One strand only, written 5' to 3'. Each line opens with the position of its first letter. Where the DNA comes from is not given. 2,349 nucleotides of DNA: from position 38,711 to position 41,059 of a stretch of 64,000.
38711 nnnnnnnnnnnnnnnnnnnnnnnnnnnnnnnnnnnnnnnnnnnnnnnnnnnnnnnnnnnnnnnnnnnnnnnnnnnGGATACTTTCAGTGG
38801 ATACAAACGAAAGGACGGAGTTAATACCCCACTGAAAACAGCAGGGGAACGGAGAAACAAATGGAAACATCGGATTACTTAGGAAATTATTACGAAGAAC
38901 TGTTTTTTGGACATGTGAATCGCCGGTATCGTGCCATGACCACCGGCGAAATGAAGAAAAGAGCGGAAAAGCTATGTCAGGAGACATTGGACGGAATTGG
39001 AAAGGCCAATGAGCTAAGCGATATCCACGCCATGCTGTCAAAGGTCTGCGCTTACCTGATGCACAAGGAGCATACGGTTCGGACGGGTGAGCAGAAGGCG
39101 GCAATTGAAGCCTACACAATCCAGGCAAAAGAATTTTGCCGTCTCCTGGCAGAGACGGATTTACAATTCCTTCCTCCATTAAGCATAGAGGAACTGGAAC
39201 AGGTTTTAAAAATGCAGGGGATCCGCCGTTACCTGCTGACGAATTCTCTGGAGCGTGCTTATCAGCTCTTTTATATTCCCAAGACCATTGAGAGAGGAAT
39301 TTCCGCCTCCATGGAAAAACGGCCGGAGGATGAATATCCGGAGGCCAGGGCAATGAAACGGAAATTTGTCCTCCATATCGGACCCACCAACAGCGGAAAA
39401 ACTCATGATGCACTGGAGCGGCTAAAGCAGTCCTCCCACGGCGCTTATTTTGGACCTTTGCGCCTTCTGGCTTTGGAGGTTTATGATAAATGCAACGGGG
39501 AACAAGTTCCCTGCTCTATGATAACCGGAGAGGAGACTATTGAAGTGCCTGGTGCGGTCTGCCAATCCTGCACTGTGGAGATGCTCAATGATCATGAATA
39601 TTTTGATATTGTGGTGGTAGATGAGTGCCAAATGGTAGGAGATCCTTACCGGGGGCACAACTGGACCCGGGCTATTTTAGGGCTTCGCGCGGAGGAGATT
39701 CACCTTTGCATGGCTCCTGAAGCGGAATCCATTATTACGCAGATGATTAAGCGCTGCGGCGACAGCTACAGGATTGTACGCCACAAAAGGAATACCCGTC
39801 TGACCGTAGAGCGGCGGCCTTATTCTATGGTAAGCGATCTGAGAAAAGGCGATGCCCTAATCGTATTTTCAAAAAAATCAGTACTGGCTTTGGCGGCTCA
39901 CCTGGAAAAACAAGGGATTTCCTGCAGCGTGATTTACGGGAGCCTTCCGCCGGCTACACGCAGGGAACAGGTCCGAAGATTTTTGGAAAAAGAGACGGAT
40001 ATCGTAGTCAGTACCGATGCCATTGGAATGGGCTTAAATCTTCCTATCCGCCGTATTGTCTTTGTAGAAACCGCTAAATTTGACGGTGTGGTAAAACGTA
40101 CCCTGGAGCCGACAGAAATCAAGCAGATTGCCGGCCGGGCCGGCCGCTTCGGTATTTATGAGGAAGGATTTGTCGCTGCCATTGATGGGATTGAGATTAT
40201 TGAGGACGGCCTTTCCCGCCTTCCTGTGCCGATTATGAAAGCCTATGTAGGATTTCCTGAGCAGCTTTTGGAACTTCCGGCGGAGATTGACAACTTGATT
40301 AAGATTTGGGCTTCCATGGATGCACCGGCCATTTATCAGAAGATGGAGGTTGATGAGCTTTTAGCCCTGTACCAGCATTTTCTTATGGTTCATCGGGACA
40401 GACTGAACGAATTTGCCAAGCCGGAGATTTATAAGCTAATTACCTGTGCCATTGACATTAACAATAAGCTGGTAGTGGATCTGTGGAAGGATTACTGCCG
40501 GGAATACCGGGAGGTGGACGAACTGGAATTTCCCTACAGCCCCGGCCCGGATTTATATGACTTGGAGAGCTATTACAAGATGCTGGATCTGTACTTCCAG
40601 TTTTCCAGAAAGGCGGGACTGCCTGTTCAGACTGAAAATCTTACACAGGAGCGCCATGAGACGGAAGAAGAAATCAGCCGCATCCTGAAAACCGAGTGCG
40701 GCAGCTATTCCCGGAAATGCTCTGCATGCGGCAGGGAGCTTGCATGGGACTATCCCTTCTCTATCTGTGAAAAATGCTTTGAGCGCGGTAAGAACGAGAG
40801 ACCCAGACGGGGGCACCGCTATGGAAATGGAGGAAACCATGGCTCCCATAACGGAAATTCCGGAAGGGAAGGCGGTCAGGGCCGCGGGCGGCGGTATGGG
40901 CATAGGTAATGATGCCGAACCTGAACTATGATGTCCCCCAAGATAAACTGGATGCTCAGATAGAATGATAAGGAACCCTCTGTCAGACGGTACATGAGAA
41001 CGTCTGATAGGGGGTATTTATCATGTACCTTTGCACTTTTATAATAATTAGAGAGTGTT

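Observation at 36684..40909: Paired TetM-like GTPase and Suv3-type RNA helicase with zinc-ribbon and RG-rich tail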

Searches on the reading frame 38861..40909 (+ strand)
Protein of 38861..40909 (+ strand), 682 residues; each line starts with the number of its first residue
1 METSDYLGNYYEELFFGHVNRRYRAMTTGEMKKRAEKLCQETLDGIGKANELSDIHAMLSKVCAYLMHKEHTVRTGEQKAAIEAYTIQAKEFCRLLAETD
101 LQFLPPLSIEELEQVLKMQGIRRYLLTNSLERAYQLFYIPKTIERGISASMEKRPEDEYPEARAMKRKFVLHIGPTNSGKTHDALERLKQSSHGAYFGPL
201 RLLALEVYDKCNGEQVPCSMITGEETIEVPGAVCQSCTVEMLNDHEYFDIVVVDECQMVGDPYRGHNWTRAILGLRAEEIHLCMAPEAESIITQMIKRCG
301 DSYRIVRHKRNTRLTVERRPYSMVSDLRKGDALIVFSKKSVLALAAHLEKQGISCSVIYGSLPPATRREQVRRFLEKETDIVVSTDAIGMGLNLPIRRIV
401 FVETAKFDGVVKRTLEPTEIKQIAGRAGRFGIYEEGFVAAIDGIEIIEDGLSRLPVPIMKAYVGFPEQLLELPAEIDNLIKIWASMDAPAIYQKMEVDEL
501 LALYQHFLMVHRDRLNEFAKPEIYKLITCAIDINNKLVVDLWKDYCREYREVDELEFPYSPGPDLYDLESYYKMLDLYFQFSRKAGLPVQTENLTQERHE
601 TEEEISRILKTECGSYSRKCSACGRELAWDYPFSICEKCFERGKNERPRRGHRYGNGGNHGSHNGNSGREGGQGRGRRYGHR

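Call 3: search_protein_families(library=pfam, proteins=[window:38861-40909:+], max_evalue=0.01)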
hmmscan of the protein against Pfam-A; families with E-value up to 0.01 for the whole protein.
window:38861-40909:+ (682 aa): 3 families
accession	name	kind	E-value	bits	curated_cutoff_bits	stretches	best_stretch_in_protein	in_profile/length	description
PF22527.2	DEXQc_Suv3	-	2.6e-64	215.9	27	1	155-307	1-153/154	DEXQ-box helicase domain of Suv3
PF00271.37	Helicase_C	-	2.1e-16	60.6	23.5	1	328-431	14-110/110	Helicase conserved C-terminal domain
PF12513.15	SUV3_C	-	2e-08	34.4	27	1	565-610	1-47/48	ATP-dependent RNA helicase SUV3 C-terminal domain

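Call 4: search_protein_families(library=ncbifam, proteins=[window:38861-40909:+], max_evalue=0.01)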
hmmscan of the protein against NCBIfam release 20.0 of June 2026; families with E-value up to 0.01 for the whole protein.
window:38861-40909:+ (682 aa): 22 families
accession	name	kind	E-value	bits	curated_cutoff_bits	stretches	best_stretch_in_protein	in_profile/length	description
TIGR01389.1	recQ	equivalog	2.5e-09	36.1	640.2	1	331-436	225-324/591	DNA helicase RecQ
TIGR00614.1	recQ_fam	subfamily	1.5e-08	33.9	219.8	1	327-432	223-322/470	RecQ family ATP-dependent DNA helicase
NF002251.0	PRK01172.1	equivalog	2.7e-08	32.5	891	1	361-459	294-396/674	ATP-dependent DNA helicase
NF002654.0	PRK02362.1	equivalog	3.4e-07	29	887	1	372-432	323-384/739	ATP-dependent DNA helicase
NF008279.0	PRK11057.1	equivalog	1.6e-06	26.9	1015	1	330-435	236-335/608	ATP-dependent DNA helicase RecQ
NF053711.1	RNA_heli_RhlE1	exception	1.7e-06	27.1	750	1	332-394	246-310/434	RNA helicase RhlE1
TIGR00643.1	recG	equivalog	9.7e-06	24.6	659.4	1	289-429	422-552/629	ATP-dependent DNA helicase RecG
NF008394.0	PRK11192.1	equivalog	4.8e-05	22.4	507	1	334-395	251-314/441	ATP-dependent RNA helicase SrmB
NF053631.1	RNA_helic_CshA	equivalog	5.7e-05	22.2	646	1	326-394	233-303/434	degradosome RNA helicase CshA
NF008165.0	PRK10917.1-3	equivalog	8.2e-05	21.3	711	1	341-429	495-579/692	ATP-dependent DNA helicase RecG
NF058637.1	helic_SCO1167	equivalog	0.00011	20.4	1200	1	329-395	778-847/932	SCO1167/SCO6262 family helicase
NF040935.1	helicase_Hel308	equivalog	0.00014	20.1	1200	1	372-436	327-394/704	ATP-dependent DNA helicase Hel308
NF041063.1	DpdF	equivalog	0.00029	19.5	550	1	337-395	386-445/813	protein DpdF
NF001308.0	PRK00254.1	equivalog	0.00042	18.7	1216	1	379-476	322-412/720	ATP-dependent DNA helicase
NF008744.0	PRK11776.1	equivalog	0.0011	17.6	524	1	333-395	245-309/460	ATP-dependent RNA helicase DbpA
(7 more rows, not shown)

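Call 9: find_homologous_proteins(query=window:38861-40909:+, max_evalue=0.00001)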
Query window:38861-40909:+ (682 aa): 7997 proteins with E <= 0.00001 among 8000 candidates; the best 120 are listed.
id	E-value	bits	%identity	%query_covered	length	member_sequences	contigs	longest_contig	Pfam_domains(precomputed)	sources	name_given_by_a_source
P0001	0.0e+0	1550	98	100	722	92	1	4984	PF00271.38,PF22527.3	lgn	-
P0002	0.0e+0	1514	96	100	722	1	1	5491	PF00271.38,PF22527.3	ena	-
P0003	0.0e+0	1397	93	95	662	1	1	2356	PF12513.16,PF00271.38,PF22527.3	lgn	-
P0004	0.0e+0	1394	92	95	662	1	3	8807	PF12513.16,PF00271.38,PF22527.3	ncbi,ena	-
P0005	0.0e+0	1388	92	95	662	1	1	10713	PF12513.16,PF00271.38,PF22527.3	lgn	-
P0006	0.0e+0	1387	92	95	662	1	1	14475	PF12513.16,PF00271.38,PF22527.3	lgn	-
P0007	0.0e+0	1384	92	95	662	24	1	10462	PF12513.16,PF00271.38,PF22527.3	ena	-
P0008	0.0e+0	1384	92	95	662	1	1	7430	PF12513.16,PF00271.38,PF22527.3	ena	-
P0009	0.0e+0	1364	90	96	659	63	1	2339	PF00271.38,PF22527.3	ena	-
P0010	0.0e+0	1360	89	97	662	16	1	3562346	PF00271.38,PF22527.3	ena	-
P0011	0.0e+0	1345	85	99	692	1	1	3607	PF12513.16,PF00271.38,PF22527.3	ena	-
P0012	0.0e+0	1344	83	99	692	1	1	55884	PF12513.16,PF00271.38,PF22527.3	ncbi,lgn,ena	-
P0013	0.0e+0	1309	83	99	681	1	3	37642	PF12513.16,PF00271.38,PF22527.3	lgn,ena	-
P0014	0.0e+0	1309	83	99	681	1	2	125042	PF12513.16,PF00271.38,PF22527.3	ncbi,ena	-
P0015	0.0e+0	1307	86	95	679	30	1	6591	PF12513.16,PF00271.38,PF22527.3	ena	-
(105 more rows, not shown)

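Call 11: search_solved_structures(query=window:38861-40909:+, max_evalue=0.001, show_alignments=1)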
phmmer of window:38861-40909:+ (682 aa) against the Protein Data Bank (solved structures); distinct sequences matched with E-value up to 0.001: 37.
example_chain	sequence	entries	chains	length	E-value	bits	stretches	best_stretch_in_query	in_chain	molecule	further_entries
7w1r_A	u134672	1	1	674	6.1e-73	249.9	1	152-486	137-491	ATP-dependent RNA helicase SUPV3L1, mitochondrial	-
3rc3_A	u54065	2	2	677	6.1e-73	249.9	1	152-486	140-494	ATP-dependent RNA helicase SUPV3L1, mitochondrial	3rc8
9vc8_A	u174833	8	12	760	8.6e-73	249.4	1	152-486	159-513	ATP-dependent RNA helicase SUPV3L1, mitochondrial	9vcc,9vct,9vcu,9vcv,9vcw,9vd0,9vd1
6f4a_B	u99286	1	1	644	1.6e-70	241.9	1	123-435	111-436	Suv3 helicase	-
4xgt_A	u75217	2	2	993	9.6e-12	47.6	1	361-440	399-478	FRQ-interacting RNA helicase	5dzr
5e02_A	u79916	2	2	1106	1.3e-11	47.2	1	361-440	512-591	FRQ-interacting RNA helicase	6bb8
6c90_A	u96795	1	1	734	7.4e-09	38.1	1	349-439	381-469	Exosome RNA helicase MTR4,Exosome RNA helicase MTR4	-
7ujb_A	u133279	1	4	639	8.5e-09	37.9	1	329-438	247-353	DEAD/DEAH box RNA helicase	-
6ro1_A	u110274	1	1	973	1.6e-08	37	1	349-439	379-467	Exosome RNA helicase MTR4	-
6ieh_B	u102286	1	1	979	1.6e-08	37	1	349-439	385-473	Exosome RNA helicase MTR4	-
6ieg_B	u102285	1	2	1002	1.7e-08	36.9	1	349-439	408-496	Exosome RNA helicase MTR4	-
6d6q_M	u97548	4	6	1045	1.9e-08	36.7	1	349-439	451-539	Exosome RNA helicase MTR4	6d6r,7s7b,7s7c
7z4y_B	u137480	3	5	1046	1.9e-08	36.7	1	349-439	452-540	Exosome RNA helicase MTR4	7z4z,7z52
2p6r_A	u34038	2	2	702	6e-08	35.1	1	367-443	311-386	afUHEL308 HELICASE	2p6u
5ooq_A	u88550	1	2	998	6.2e-08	35.1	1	372-440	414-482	ATP-dependent RNA helicase DOB1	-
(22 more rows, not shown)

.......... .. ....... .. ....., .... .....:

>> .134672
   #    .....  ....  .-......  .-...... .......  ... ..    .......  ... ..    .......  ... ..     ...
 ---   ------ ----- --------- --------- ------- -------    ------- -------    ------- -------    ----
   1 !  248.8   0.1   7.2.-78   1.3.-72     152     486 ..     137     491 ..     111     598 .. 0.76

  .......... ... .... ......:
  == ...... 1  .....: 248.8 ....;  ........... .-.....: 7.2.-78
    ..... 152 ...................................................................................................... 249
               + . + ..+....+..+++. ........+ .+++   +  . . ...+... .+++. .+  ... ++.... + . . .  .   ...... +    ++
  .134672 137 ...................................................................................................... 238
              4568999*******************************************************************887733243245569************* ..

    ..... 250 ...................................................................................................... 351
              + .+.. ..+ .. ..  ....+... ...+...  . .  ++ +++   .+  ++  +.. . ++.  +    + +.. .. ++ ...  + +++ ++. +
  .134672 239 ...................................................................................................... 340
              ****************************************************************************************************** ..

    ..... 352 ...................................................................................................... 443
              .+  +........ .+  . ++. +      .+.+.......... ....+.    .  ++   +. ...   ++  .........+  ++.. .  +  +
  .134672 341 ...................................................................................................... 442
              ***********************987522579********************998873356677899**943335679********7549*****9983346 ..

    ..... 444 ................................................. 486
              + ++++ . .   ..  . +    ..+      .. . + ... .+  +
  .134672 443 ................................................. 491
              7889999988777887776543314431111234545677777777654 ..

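Call 21: search_protein_representatives(protein=window:38861-40909:+)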
Query: 682 residues. Proteins with E-value up to 0.001 (for the whole library): 6965; up to 1e-10: 3677; up to 1e-30: 2308. The best 150 are listed.
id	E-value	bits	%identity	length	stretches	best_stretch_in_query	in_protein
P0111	0.0e+00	1113.5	74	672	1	3-653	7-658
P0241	4.4e-187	640.3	51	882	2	142-646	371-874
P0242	4.4e-167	574.2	49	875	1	79-642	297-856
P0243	5.8e-159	547.4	49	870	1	148-640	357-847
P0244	8.7e-159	546.8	49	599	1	148-641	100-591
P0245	1.1e-154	533.3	49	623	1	133-640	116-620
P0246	1.5e-153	529.5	47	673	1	90-643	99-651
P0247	1.5e-148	513.0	49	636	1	120-614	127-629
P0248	1.5e-147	509.6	47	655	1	135-640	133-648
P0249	1.1e-143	496.9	45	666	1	90-657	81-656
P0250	3.9e-141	488.5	46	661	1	122-642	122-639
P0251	5.1e-141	488.1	43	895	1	113-645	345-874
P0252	1.2e-140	486.9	43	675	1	122-647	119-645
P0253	7.9e-140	484.2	44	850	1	106-646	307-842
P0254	4.2e-139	481.8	42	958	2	111-650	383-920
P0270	3.2e-129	449.1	43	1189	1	123-640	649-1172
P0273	3.3e-127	442.4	42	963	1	124-640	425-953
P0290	2.7e-124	432.9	40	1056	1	123-643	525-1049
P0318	5.2e-121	422.0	45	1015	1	158-642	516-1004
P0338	3.4e-119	416.0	44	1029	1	157-642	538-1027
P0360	7.4e-117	408.2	42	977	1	150-642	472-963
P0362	1.0e-116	407.8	43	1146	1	150-645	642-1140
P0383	3.0e-115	402.9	43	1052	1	163-644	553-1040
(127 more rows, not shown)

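Call 24: find_related_loci(query=A1, collection=genome_contigs, flank=6000)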
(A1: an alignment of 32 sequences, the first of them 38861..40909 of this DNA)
Query A1 (682 aa) in genome_contigs; peptide patterns used: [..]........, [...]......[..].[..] (x = any residue, [..] = any of these).
600 stretches matched a pattern (row limit reached: there are more); 554 encode a relative of the query (tblastn E <= 1e-3); the best 80 are kept; 80 distinct loci.
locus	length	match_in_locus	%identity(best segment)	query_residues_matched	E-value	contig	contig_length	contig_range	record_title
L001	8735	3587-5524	92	1-646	0e+0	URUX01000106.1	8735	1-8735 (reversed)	uncultured Clostridium sp. isolate UMGS1370 genome assembly, contig: NODE_2755_length_8735_cov_3.560714, whole genome sh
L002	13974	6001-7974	81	3-661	0e+0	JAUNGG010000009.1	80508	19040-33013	MAG: Lachnospiraceae bacterium isolate S26M_St_45 NODE_171_length_80508_cov_24.864219, whole genome shotgun sequence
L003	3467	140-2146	80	3-672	0e+0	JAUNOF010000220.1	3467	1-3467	MAG: Lachnospiraceae bacterium isolate S34M_St_102_sub NODE_17517_length_3467_cov_14.424678, whole genome shotgun sequen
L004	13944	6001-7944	77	2-649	0e+0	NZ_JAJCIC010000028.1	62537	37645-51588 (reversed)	Lacrimispora sp. 210928-DFI.3.58 AJDDMMIN_28, whole genome shotgun sequence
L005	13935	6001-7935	76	6-650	0e+0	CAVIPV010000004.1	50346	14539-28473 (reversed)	Prevotella sp. isolate H07655-L1_cleanbin_000023 genome assembly, contig: Spades_H07655-L1_contig_324, whole genome shot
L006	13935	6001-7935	76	6-650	0e+0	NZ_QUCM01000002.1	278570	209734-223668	Clostridium sp. AM22-11AC AM22-11AC.Scaf2, whole genome shotgun sequence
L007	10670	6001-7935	66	4-647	0e+0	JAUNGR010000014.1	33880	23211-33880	MAG: bacterium isolate S27M_St_13 NODE_674_length_33880_cov_10.141020, whole genome shotgun sequence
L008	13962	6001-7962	76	2-653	0e+0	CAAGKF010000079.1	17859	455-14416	MAG TPA_asm: Lachnospiraceae bacterium, isolate HGM12199, WGS project CAAGKF010000000 data, contig: SRS476292_7_k119_502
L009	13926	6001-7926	81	5-647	0e+0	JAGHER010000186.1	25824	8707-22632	MAG: Lachnospiraceae bacterium isolate MAG.129 k127_857946, whole genome shotgun sequence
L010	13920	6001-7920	76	2-641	0e+0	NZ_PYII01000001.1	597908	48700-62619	Enterocloster lavalensis strain KCTC 15153 scaffold_0, whole genome shotgun sequence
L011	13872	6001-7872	44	11-642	3e-161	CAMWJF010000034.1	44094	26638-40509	MAG TPA_asm: uncultured Lachnospiraceae bacterium isolate SRR14411258_bin.9_metawrap_v1.3_MAG genome assembly, contig: N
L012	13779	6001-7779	46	78-659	1e-160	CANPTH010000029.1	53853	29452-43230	MAG TPA_asm: uncultured Lachnospiraceae bacterium isolate SRR15730520_bin.5_metawrap_v1.3_MAG genome assembly, contig: N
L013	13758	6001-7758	46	78-653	8e-160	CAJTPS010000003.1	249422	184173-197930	MAG TPA_asm: uncultured Lachnospiraceae bacterium isolate MGBC108720 genome assembly, contig: MGBC108720.3, whole genome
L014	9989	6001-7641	48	94-640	1e-159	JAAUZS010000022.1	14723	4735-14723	MAG: Lachnospiraceae bacterium isolate Mgla_MAG_29-bin_8 c_000000019020, whole genome shotgun sequence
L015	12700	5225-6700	51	150-642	6e-160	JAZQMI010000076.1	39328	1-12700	MAG: Eubacteriales bacterium isolate T1900044606_TS20190072.MAGScoT_cleanbin_000042 SGB_744_k141_2003599, whole genome s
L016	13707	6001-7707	46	94-660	3e-158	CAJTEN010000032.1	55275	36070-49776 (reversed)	Clostridia bacterium isolate B91_16_CH_BP genome assembly, contig: MGBC000143.32, whole genome shotgun sequence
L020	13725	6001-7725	45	94-659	4e-155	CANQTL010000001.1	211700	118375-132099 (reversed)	MAG: uncultured Lachnospiraceae bacterium isolate Lapin-008__bin36 genome assembly, contig: Lapin-008__NODE_25_length_21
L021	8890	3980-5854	43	33-660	3e-154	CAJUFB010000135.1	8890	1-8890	MAG TPA_asm: uncultured Acetatifactor sp. isolate MGBC129690 genome assembly, contig: MGBC129690.135, whole genome shotg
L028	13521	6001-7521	48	138-639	8e-149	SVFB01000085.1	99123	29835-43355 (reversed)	MAG: Lachnospiraceae bacterium isolate SIG321 k141_652855, whole genome shotgun sequence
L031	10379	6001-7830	43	47-647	4e-148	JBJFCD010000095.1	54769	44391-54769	MAG: Lachnospiraceae bacterium isolate PUUB24_bin.042 NODE_248_length_54769_cov_14.354809, whole genome shotgun sequence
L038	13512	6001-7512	47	154-650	1e-145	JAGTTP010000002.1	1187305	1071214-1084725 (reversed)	Clostridiaceae bacterium Marseille-Q4145 NODE_2_length_1187305_cov_58.884879, whole genome shotgun sequence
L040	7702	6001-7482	49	154-642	6e-145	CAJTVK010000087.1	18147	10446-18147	MAG TPA_asm: uncultured Lachnospiraceae bacterium isolate MGBC108457 genome assembly, contig: MGBC108457.87, whole genom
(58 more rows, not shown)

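Call 28: search_protein_families(library=pfam, proteins=[L013:2609-5626:+, L016:2653-5502:+, L010:4391-5314:+, L010:2362-4383:+, L001:1415-3544:+], max_evalue=0.001)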
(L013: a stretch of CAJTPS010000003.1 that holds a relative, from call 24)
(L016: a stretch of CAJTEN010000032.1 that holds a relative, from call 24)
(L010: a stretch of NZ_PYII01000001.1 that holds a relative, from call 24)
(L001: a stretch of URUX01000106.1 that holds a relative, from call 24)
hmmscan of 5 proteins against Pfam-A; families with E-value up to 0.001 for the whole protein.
L013:2609-5626:+ (1005 aa): 5 families
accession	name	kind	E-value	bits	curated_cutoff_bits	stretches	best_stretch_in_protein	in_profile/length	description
PF00009.33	GTP_EFTU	-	3.3e-49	167.5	26.5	1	6-269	4-182/188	Elongation factor Tu GTP binding domain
PF05991.17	NYN_YacP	-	4.3e-49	167.1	24.6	1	838-978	1-143/166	YacP-like NYN domain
PF03764.24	EFG_IV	-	1.6e-17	63.9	24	1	464-578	2-121/121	Elongation factor G, domain IV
PF00679.30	EFG_C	-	1.3e-16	60.8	27.9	1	581-662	2-84/89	Elongation factor G C-terminus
PF14492.12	EFG_III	-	1.3e-07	32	27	1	390-460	3-73/75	Elongation Factor G, domain III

L016:2653-5502:+ (949 aa): 7 families
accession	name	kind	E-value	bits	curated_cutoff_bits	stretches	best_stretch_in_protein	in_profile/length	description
PF00009.33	GTP_EFTU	-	9.4e-51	172.5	26.5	1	10-231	1-185/188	Elongation factor Tu GTP binding domain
PF05991.17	NYN_YacP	-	1.1e-48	165.8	24.6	1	775-912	1-140/166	YacP-like NYN domain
PF00679.30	EFG_C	-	8.8e-18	64.6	27.9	1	529-610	1-83/89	Elongation factor G C-terminus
PF03764.24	EFG_IV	-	3.8e-16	59.4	24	1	413-527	2-121/121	Elongation factor G, domain IV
PF22042.2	EF-G_D2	-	2.1e-06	28.2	27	1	242-319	3-72/84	Elongation factor G domain 2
PF14492.12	EFG_III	-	7.8e-06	26.3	27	1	338-409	2-73/75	Elongation Factor G, domain III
PF01926.29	MMR_HSR1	-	0.00046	20.7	21.9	0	61-138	30-113/113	50S ribosome-binding GTPase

L010:4391-5314:+ (307 aa): 1 family
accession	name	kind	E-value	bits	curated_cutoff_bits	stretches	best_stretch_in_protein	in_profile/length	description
PF12784.13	PDDEXK_2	-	6.1e-11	42.9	27.4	1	67-239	35-213/229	PD-(D/E)XK nuclease family transposase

L010:2362-4383:+ (673 aa): 5 families
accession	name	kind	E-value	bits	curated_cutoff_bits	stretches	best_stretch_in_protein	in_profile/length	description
PF00009.33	GTP_EFTU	-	9.3e-44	149.7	26.5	1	17-241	5-185/188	Elongation factor Tu GTP binding domain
PF03764.24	EFG_IV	-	7.5e-20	71.4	24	1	428-543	1-121/121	Elongation factor G, domain IV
PF00679.30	EFG_C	-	1.2e-17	64.1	27.9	1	546-626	2-83/89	Elongation factor G C-terminus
PF22042.2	EF-G_D2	-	1.2e-08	35.4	27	1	252-335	2-81/84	Elongation factor G domain 2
PF14492.12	EFG_III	-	0.00025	21.5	27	1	363-426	14-74/75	Elongation Factor G, domain III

L001:1415-3544:+ (709 aa): 7 families
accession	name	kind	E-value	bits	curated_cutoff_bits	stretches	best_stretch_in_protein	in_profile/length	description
PF00009.33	GTP_EFTU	-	1.6e-45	155.5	26.5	1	19-249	1-185/188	Elongation factor Tu GTP binding domain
PF03764.24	EFG_IV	-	3.6e-20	72.4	24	1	461-576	1-121/121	Elongation factor G, domain IV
PF00679.30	EFG_C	-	7.2e-17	61.6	27.9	1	578-659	1-83/89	Elongation factor G C-terminus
PF22042.2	EF-G_D2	-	1.4e-11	44.7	27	1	259-364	1-82/84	Elongation factor G domain 2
PF14492.12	EFG_III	-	2.7e-06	27.8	27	1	399-458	12-73/75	Elongation Factor G, domain III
PF03144.31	GTP_EFTU_D2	-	2.9e-05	24.8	30.3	1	275-355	2-64/73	Elongation factor Tu domain 2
PF16658.11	RF3_C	-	0.00012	22.4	40.1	1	400-462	19-82/132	Class II release factor RF3, C-terminal domain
